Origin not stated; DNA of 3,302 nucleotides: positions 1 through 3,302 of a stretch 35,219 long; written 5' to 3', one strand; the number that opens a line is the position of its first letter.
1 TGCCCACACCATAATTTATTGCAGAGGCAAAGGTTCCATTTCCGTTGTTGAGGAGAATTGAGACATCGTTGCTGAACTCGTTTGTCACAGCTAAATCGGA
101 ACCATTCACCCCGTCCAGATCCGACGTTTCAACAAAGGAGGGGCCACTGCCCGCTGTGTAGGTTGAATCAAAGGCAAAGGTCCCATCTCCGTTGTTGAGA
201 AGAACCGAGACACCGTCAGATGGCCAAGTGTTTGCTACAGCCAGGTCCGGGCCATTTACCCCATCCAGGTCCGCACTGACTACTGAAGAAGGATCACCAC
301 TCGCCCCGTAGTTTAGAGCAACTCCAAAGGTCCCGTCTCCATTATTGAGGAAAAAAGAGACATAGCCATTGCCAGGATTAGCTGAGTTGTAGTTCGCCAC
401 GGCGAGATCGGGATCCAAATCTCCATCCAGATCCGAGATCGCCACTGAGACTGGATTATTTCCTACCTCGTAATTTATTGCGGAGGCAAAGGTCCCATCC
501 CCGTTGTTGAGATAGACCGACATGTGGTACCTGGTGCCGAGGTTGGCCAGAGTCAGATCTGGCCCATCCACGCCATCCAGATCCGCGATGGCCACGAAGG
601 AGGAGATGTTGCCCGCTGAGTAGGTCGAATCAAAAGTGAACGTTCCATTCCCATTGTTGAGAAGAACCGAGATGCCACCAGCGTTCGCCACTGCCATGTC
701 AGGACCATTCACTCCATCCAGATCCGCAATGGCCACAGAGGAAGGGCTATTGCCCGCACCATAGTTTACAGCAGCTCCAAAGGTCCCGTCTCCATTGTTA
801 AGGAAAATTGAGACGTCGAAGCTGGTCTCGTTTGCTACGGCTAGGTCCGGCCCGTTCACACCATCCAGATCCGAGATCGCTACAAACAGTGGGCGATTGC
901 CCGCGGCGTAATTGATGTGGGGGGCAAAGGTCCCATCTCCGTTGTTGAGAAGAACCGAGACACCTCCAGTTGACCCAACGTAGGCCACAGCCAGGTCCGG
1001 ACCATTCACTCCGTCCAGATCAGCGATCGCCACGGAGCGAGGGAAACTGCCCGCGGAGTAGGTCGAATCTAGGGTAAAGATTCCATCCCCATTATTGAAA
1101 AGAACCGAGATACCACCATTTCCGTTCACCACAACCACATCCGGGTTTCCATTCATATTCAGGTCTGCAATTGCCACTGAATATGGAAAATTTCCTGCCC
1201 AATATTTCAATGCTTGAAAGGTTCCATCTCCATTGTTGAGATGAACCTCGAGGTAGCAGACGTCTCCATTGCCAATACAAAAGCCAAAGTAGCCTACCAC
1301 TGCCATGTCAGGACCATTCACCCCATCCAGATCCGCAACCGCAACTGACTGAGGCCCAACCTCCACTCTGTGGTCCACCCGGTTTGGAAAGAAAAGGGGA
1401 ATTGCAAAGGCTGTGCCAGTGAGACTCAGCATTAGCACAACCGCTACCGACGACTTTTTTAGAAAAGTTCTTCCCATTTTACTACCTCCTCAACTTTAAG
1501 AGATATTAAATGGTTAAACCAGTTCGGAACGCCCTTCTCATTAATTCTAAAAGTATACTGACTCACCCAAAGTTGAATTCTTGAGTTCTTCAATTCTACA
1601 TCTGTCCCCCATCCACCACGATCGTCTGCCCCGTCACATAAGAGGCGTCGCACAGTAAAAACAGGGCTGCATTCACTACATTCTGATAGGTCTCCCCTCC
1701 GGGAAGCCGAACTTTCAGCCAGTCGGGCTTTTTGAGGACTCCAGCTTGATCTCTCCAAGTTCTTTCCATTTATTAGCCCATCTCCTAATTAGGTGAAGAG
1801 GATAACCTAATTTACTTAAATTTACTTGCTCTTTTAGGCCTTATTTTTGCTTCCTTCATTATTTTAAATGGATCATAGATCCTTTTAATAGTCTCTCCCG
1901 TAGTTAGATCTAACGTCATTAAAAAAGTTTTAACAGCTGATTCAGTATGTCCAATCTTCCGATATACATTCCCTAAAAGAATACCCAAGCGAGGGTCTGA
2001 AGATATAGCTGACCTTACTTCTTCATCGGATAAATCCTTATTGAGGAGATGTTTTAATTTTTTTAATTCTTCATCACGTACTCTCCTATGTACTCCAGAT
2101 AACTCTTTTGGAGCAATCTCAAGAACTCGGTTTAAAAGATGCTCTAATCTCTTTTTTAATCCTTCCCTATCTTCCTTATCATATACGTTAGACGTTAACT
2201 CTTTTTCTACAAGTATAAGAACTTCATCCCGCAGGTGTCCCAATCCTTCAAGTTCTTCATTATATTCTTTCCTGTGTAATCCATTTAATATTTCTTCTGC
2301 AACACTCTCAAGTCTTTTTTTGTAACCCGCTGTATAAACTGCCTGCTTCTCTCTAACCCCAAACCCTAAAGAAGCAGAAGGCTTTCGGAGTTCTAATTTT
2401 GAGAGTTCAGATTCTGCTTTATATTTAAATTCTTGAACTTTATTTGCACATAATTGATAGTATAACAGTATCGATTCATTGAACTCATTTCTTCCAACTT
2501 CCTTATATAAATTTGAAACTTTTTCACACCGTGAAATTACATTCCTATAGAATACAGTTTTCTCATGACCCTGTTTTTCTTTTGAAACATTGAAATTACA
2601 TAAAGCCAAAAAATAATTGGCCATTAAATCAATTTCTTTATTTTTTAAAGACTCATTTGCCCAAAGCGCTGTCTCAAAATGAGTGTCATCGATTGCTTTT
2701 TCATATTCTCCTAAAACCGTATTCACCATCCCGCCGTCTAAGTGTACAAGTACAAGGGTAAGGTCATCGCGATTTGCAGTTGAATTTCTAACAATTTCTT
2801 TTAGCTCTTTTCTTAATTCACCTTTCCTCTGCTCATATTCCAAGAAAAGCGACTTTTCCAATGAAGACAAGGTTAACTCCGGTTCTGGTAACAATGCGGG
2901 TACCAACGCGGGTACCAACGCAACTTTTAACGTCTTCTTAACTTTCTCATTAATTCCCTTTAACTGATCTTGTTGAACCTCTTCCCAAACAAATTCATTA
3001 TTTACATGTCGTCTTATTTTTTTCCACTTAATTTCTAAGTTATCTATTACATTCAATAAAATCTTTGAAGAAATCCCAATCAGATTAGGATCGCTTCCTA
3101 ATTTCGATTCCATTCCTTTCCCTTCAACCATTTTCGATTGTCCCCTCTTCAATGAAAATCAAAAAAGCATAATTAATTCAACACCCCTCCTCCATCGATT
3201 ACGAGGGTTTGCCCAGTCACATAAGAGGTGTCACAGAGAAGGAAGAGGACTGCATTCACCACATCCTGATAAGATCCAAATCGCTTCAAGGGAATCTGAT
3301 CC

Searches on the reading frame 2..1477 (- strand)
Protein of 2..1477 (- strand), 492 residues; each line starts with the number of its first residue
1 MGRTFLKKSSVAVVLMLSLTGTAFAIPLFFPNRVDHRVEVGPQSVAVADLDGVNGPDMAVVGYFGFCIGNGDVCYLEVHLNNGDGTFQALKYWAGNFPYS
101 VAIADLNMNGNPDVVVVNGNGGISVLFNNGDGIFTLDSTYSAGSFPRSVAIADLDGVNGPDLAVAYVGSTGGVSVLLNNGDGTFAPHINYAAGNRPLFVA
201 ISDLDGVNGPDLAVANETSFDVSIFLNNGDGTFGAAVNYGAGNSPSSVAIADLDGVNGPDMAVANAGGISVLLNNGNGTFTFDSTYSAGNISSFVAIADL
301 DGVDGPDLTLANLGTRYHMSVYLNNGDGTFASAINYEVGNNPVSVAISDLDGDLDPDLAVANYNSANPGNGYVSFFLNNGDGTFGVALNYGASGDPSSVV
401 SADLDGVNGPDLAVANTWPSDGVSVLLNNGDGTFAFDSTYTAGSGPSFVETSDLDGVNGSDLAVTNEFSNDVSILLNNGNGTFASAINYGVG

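Call 4: search_protein_families(library=pfam, proteins=[window:2-1477:-], max_evalue=1)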
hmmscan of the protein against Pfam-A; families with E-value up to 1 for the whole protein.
window:2-1477:- (492 aa): 5 families
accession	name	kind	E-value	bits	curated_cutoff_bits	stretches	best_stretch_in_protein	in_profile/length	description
PF13517.12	FG-GAP_3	-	3.9e-44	149.5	26.9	9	105-162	1-59/61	FG-GAP-like repeat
PF01839.29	FG-GAP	-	5.3e-05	23.5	22.1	2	97-127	1-27/37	FG-GAP repeat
PF09136.16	Glucodextran_B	-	0.00025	21.3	27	1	326-353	44-71/83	Glucodextranase, domain B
PF05481.17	Myco_19_kDa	-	0.1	13.4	23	0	378-426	38-83/117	Mycobacterium 19 kDa lipoprotein antigen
PF07151.18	DUF1391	-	0.57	10.3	27.3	0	81-92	17-28/48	Protein of unknown function (DUF1391)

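Call 50: find_homologous_proteins(query=window:2-1477:-, max_evalue=1e-30)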
Query window:2-1477:- (492 aa): 5266 proteins with E <= 1e-30 among 8000 candidates; the best 120 are listed.
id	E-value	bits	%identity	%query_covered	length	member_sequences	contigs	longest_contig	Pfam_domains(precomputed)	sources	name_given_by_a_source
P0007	2.2e-233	793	46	85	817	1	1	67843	PF01839.30,PF14779.13,PF13517.13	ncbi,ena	-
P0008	2.3e-211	721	50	98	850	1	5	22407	PF00404.25,PF13517.13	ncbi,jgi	ncbi:MAG: FG-GAP-like repeat-containing protein [Planctomycetota bacterium]|jgi:hypothetical protein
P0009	1.4e-196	672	54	95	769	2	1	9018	PF13517.13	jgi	jgi:hypothetical protein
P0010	5.0e-172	591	39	99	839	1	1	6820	PF01839.30,PF12256.15,PF16743.11,PF14779.13,PF13517.13,PF16640.12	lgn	-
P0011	8.8e-161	554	46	94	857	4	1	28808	PF01839.30,PF16743.11,PF13517.13,PF18962.8,PF13860.13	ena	-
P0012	2.9e-160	552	40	93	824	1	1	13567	PF01839.30,PF16743.11,PF13517.13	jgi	jgi:hypothetical protein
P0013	2.9e-158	546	42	95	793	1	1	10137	PF01839.30,PF13517.13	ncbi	-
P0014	3.0e-158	546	37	100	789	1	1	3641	PF01839.30,PF13517.13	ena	-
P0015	1.4e-155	537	39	93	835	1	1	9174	PF01839.30,PF14779.13,PF13517.13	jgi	jgi:hypothetical protein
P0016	1.4e-154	534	41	81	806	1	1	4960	PF01839.30,PF13517.13,PF14783.13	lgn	-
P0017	5.5e-154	532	45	96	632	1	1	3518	PF00404.25,PF13517.13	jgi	jgi:hypothetical protein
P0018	1.5e-150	520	39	92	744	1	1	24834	PF01839.30,PF16743.11,PF14779.13,PF13517.13,PF14783.13,PF21955.1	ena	-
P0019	1.1e-149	517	45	92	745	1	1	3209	PF01839.30,PF16743.11,PF13517.13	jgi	jgi:predicted NUDIX family NTP pyrophosphohydrolase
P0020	7.8e-146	505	41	84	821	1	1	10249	PF01839.30,PF13517.13,PF18962.8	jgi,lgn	-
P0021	1.1e-145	504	39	90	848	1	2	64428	PF01839.30,PF12256.15,PF16743.11,PF13517.13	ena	-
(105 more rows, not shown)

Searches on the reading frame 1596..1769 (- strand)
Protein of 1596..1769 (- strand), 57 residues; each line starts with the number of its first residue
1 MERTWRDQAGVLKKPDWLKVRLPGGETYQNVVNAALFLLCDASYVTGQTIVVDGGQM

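Call 4: search_protein_families(library=pfam, proteins=[window:1596-1769:-], max_evalue=1)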
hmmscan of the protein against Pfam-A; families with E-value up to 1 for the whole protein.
window:1596-1769:- (57 aa): 3 families
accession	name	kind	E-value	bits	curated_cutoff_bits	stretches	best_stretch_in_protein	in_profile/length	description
PF13561.12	adh_short_C2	-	5.2e-06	26.7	27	1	27-55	205-234/236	Enoyl-(Acyl carrier protein) reductase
PF15088.11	NADH_dh_m_C1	-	0.12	12.4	27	1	13-26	10-23/49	NADH dehydrogenase [ubiquinone] 1 subunit C1, mitochondrial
PF16881.10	LIAS_N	-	0.13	13.2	27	1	5-33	52-80/96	N-terminal domain of lipoyl synthase of Radical_SAM family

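Call 30: find_encoding_contigs(protein=window:1599-1769:-, flank=6000, max_places=10)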
Protein window:1599-1769:- (57 aa): no gene with exactly this product is on record in the collection.

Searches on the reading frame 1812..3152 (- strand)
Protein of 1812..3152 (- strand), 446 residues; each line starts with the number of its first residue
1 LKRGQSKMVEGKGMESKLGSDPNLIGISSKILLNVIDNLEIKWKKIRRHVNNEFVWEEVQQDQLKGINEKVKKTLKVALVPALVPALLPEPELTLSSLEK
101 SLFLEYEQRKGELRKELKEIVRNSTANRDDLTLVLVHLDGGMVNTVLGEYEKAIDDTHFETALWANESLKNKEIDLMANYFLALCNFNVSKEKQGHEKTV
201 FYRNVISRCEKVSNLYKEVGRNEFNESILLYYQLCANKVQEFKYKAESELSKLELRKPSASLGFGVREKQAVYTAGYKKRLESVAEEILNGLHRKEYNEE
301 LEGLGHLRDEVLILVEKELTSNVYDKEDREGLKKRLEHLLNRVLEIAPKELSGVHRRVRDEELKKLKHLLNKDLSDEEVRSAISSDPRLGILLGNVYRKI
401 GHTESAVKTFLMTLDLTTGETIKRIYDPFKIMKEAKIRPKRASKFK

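Call 4: search_protein_families(library=pfam, proteins=[window:1812-3152:-], max_evalue=1)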
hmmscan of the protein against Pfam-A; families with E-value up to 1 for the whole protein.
window:1812-3152:- (446 aa): 2 families
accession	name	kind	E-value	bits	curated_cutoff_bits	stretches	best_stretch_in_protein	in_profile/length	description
PF13176.12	TPR_7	-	0.0053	17.2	27.9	1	392-420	4-32/36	Tetratricopeptide repeat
PF00515.34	TPR_1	-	0.026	14.8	27.8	0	143-156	10-23/34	Tetratricopeptide repeat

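Call 12: find_homologous_proteins(query=window:1812-3131:-, max_evalue=0.01)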
Query window:1812-3131:- (439 aa): 5 proteins with E <= 0.01 among 8000 candidates.
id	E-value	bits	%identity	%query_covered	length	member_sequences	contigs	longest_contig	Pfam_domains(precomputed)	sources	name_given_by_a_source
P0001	8.9e-269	909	96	100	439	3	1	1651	-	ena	-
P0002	8.8e-166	570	63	99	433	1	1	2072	-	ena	-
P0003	3.1e-158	545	62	97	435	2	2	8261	-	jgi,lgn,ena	-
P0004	1.9e-155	536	60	100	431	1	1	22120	-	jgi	jgi:hypothetical protein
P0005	2.3e-155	536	60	100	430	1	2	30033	-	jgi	jgi:hypothetical protein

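Call 13: find_encoding_contigs(protein=P0005, flank=8000, max_places=4)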
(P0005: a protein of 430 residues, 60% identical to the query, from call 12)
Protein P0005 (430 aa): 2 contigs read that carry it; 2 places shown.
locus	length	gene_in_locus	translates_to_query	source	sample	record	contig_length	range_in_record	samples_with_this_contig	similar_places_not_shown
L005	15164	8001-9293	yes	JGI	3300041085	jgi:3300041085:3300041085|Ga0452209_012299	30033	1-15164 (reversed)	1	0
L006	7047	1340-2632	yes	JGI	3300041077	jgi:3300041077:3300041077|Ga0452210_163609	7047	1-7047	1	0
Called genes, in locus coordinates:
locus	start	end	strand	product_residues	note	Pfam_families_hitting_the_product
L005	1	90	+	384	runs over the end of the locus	PF02771:Acyl-CoA_dh_N, PF02770:Acyl-CoA_dh_M, PF00441:Acyl-CoA_dh_1, PF08028:Acyl-CoA_dh_2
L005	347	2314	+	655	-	PF13292:DXP_synthase_N, PF00676:E1_dh (weak), PF02775:TPP_enzyme_C (faint), PF02779:Transket_pyr, PF02780:Transketolase_C, PF17147:PFOR_II (weak)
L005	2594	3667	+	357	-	PF04551:GcpE, PF26540:GcpE_C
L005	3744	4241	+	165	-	PF03100:CcmE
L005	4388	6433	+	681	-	PF01578:Cytochrom_C_asm, PF16327:CcmF_C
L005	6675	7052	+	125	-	PF01521:Fe-S_biosyn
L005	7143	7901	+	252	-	PF00106:adh_short, PF08659:KR, PF13561:adh_short_C2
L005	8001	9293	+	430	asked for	-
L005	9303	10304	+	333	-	PF16881:LIAS_N, PF04055:Radical_SAM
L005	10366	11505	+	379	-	PF01950:FBPase_3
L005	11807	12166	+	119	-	PF00507:Oxidored_q4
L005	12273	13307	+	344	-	PF00146:NADHdh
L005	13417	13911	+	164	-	PF00499:Oxidored_q3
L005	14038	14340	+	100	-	PF00420:Oxidored_q2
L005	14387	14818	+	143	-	PF05635:23S_rRNA_IVP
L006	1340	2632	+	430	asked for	-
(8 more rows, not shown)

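Call 14: find_encoding_contigs(protein=P0004, flank=8000, max_places=4)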
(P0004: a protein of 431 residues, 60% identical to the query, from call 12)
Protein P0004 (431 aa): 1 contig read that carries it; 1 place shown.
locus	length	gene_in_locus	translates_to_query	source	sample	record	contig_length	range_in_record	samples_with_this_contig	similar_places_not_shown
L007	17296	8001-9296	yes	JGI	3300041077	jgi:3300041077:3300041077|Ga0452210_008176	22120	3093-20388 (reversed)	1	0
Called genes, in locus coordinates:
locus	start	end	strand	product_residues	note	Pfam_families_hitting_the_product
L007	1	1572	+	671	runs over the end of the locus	PF13292:DXP_synthase_N, PF00676:E1_dh (weak), PF02779:Transket_pyr, PF02780:Transketolase_C, PF17147:PFOR_II (weak)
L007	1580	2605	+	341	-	PF13620:CarboxypepD_reg (faint), PF13860:FlgD_ig (faint)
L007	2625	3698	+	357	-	PF04551:GcpE, PF26540:GcpE_C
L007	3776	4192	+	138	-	PF03100:CcmE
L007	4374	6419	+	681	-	PF01578:Cytochrom_C_asm, PF16327:CcmF_C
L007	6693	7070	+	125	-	PF01521:Fe-S_biosyn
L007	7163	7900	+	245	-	PF00106:adh_short, PF08659:KR, PF13561:adh_short_C2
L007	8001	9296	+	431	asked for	-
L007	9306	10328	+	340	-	PF16881:LIAS_N, PF04055:Radical_SAM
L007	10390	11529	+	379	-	PF01950:FBPase_3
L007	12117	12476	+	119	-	PF00507:Oxidored_q4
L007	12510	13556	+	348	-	PF00146:NADHdh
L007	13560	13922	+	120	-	-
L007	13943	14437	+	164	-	PF00499:Oxidored_q3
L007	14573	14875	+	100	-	PF00420:Oxidored_q2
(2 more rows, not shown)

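Call 15: find_encoding_contigs(protein=P0003, flank=8000, max_places=4)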
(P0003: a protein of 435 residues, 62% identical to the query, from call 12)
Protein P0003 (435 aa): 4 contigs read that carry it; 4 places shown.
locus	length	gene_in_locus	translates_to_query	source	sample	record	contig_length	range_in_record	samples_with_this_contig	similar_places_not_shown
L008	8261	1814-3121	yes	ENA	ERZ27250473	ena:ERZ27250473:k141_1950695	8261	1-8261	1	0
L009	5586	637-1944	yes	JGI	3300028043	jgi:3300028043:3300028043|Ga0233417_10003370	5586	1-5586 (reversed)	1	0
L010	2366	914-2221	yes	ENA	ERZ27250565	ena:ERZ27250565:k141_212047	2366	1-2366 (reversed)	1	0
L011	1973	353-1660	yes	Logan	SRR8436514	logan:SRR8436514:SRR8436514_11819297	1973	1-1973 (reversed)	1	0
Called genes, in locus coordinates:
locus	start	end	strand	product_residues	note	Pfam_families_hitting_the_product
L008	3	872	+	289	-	?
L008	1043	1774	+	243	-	PF00106:adh_short, PF08659:KR, PF13561:adh_short_C2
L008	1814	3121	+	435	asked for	-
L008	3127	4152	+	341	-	PF16881:LIAS_N, PF04055:Radical_SAM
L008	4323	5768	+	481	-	PF08309:LVIVD, PF13860:FlgD_ig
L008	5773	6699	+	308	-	-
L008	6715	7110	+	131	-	-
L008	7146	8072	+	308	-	-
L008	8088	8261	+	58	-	?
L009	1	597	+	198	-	?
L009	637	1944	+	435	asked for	-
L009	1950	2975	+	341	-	PF16881:LIAS_N, PF04055:Radical_SAM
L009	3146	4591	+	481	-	PF08309:LVIVD, PF13860:FlgD_ig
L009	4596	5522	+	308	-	-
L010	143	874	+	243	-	PF00106:adh_short, PF08659:KR, PF13561:adh_short_C2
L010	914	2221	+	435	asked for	-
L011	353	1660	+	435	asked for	-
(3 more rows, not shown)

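Call 19: find_encoding_contigs(protein=P0001, flank=8000, max_places=6)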
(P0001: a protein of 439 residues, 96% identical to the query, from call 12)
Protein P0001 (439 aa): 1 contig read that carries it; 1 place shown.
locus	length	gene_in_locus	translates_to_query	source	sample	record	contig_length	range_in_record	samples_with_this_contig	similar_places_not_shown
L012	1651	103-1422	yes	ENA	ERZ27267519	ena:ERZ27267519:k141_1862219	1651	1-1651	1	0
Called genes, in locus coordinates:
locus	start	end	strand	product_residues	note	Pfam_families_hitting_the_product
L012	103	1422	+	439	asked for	-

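Call 20: find_encoding_contigs(protein=P0002, flank=8000, max_places=6)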
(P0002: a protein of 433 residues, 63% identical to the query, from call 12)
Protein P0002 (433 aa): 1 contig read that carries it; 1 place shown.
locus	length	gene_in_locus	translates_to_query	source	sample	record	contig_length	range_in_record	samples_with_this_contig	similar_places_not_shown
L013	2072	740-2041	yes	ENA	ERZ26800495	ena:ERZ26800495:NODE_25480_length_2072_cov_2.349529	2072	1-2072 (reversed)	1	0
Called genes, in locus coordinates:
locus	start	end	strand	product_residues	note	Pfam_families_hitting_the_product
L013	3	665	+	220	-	?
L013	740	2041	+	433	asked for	-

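Call 33: search_protein_representatives(alignment_id=A2)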
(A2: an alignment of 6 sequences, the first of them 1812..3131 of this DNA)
Query: 6 sequences, 435 profile positions. Proteins with E-value up to 0.001 (for the whole library): 2; up to 1e-10: 1; up to 1e-30: 1. The best 2 are listed.
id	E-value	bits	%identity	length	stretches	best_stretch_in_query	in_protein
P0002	2.5e-231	784.3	-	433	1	4-434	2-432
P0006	3.5e-04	35.8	-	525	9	119-146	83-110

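Call 35: find_related_loci(query=A2, collection=genome_contigs, flank=8000)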
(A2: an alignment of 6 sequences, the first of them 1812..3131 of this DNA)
Query A2 (439 aa) in genome_contigs; peptide patterns used: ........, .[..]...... (x = any residue, [..] = any of these).
280 stretches matched a pattern, but none encodes a relative of the query by tblastn (E <= 1e-3).

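Call 36: find_related_loci(query=A2, collection=metagenome_contigs, flank=6000)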
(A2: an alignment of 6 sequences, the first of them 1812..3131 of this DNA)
Query A2 (439 aa) in metagenome_contigs; peptide patterns used: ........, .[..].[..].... (x = any residue, [..] = any of these).
199 stretches matched a pattern; 2 encode a relative of the query (tblastn E <= 1e-3); 2 distinct loci.
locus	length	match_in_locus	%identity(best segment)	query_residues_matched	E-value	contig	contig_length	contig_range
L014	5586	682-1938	62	12-439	1e-166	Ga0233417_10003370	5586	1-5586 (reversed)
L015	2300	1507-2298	63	12-283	4e-110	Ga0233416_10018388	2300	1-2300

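Call 40: predict_structure(alignment_id=A2)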
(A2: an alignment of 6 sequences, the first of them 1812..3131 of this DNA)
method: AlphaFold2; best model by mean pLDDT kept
length: 439 residues; sequences in the alignment: 6
mean_pLDDT: 68.9   pTM: 0.50
mean pLDDT of the five models: 68.9, 68.8, 58.7, 51.7, 47.5
residues with pLDDT >= 90: 8; 70-90: 271; 50-70: 76; < 50: 84
segments of 3 or more residues with pLDDT < 50: 1-12, 82-90, 157-162, 248-268, 412-439
pLDDT, mean of each block of 10 residues (from residue 1): 32 63 79 87 76 88 89 66 45 68 80 79 76 71 65 49 71 84 74 75 85 63 83 84 63 28 37 74 74 77 82 73 83 85 79 85 79 77 75 55 62 42 35 33
secondary structure, 60 per line:
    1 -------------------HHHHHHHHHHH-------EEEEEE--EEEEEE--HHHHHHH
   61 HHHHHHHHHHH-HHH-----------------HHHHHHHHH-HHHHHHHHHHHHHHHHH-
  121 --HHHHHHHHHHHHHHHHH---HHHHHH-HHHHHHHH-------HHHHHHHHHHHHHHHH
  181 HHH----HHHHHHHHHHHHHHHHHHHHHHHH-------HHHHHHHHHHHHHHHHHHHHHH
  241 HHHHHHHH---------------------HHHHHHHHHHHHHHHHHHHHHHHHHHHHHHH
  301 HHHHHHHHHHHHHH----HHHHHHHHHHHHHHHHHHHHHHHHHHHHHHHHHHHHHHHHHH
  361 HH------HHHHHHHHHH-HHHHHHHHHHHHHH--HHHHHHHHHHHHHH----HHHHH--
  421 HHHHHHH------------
elements in order: H20-30 E38-43 E46-51 H54-71 H93-101 H103-119 H123-139 H143-148 H150-157 H165-183 H188-211 H219-248 H270-314 H319-362 H369-378 H380-393 H396-409 H414-418 H421-427

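Call 44: fold_search(model_id=the predicted structure, library=pdb)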
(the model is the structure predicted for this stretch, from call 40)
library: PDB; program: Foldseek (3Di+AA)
matches with E <= 10: 344; with E <= 0.001: 0
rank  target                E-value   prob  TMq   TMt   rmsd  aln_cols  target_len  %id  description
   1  5a7d_H                5.8e-03  1.00  0.26  0.31  22.4       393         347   13  Tetrameric assembly of LGN with Inscuteable (released 2016-08-03)
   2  5a7d_B                1.2e-02  0.99  0.26  0.31  22.6       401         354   15  Tetrameric assembly of LGN with Inscuteable (released 2016-08-03)
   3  5a7d_C                1.7e-02  0.93  0.19  0.23  22.9       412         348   15  Tetrameric assembly of LGN with Inscuteable (released 2016-08-03)
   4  3sf4_B                1.8e-02  0.99  0.24  0.29  22.8       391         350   13  Crystal structure of the complex between the conserved cell polarity proteins Inscuteable and LGN (released 2011-11-23)
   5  5a7d_E                2.4e-02  0.98  0.24  0.29  23.0       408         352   15  Tetrameric assembly of LGN with Inscuteable (released 2016-08-03)
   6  5a7d_D                2.8e-02  0.97  0.23  0.28  22.5       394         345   15  Tetrameric assembly of LGN with Inscuteable (released 2016-08-03)
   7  6hc2_S                3.6e-02  0.96  0.23  0.27  22.1       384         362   12  Crystal structure of NuMA/LGN hetero-hexamers (released 2019-05-29)
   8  4a1s_B                3.9e-02  0.98  0.26  0.32  22.6       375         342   14  Crystallographic structure of the Pins:Insc complex (released 2012-03-28)
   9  5a7d_G                4.5e-02  0.96  0.24  0.29  22.4       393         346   15  Tetrameric assembly of LGN with Inscuteable (released 2016-08-03)
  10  4g2v_A                4.7e-02  0.84  0.18  0.22  22.9       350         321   16  Structure complex of LGN binding with FRMPD1 (released 2013-01-23)
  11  4a1s_A                6.3e-02  0.97  0.26  0.32  22.7       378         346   14  Crystallographic structure of the Pins:Insc complex (released 2012-03-28)
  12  6hc2_C                6.3e-02  0.91  0.23  0.27  22.1       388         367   12  Crystal structure of NuMA/LGN hetero-hexamers (released 2019-05-29)
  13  4wne_A                6.6e-02  0.90  0.22  0.28  21.6       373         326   16  Crystal structure of the TPR domain of LGN in complex with Frmpd4/Preso1 at 2.0 Angstrom resolution (released 2015-09-16)
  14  6t46_C                6.9e-02  0.84  0.22  0.26  21.2       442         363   14  Structure of the Rap conjugation gene regulator of the plasmid pLS20 in complex with the Phr* peptide (released 2020-06-24)
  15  4wng_A                7.8e-02  0.87  0.22  0.27  21.9       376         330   15  Crystal structure of the TPR domain of LGN in complex with Frmpd4/Preso1 at 2.1 Angstrom resolution (released 2015-09-16)
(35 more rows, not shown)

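Call 56: find_encoding_contigs(protein=window:1815-3131:-, flank=8000, max_places=10)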
Protein window:1815-3131:- (439 aa): no gene with exactly this product is on record in the collection.

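Call 63: search_protein_families(library=ncbifam, proteins=[window:1812-3131:-], max_evalue=0.1)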
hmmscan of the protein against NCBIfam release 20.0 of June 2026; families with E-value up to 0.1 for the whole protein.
window:1812-3131:- (439 aa): 0 families

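Call 64: search_solved_structures(query=A2, max_evalue=1)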
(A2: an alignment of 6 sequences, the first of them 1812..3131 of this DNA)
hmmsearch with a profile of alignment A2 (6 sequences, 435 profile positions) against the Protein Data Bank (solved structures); distinct sequences matched with E-value up to 1: 6.
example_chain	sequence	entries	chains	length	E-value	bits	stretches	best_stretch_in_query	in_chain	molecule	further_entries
7obi_A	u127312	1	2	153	2.7e-06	29.6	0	381-405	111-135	CTPR-rv4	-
4rg6_A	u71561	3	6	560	0.03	16.2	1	325-405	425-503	Cell division cycle protein 27 homolog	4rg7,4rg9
5khu_F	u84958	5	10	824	0.055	15.4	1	325-405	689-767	Cell division cycle protein 27 homolog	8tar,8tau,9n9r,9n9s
5g04_F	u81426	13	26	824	0.056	15.3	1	325-405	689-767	CELL DIVISION CYCLE PROTEIN 27 HOMOLOG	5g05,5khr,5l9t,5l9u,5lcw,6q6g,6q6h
4ui9_F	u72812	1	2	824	0.056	15.3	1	325-405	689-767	CELL DIVISION CYCLE PROTEIN 27 HOMOLOG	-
5a31_F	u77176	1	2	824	0.057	15.3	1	325-405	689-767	ANAPHASE-PROMOTING COMPLEX SUBUNIT 3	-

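Call 65: search_protein_families(library=padloc, proteins=[window:1812-3131:-], max_evalue=0.1)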
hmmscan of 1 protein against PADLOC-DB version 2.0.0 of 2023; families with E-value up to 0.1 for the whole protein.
window:1812-3131:- (439 aa): 0 families
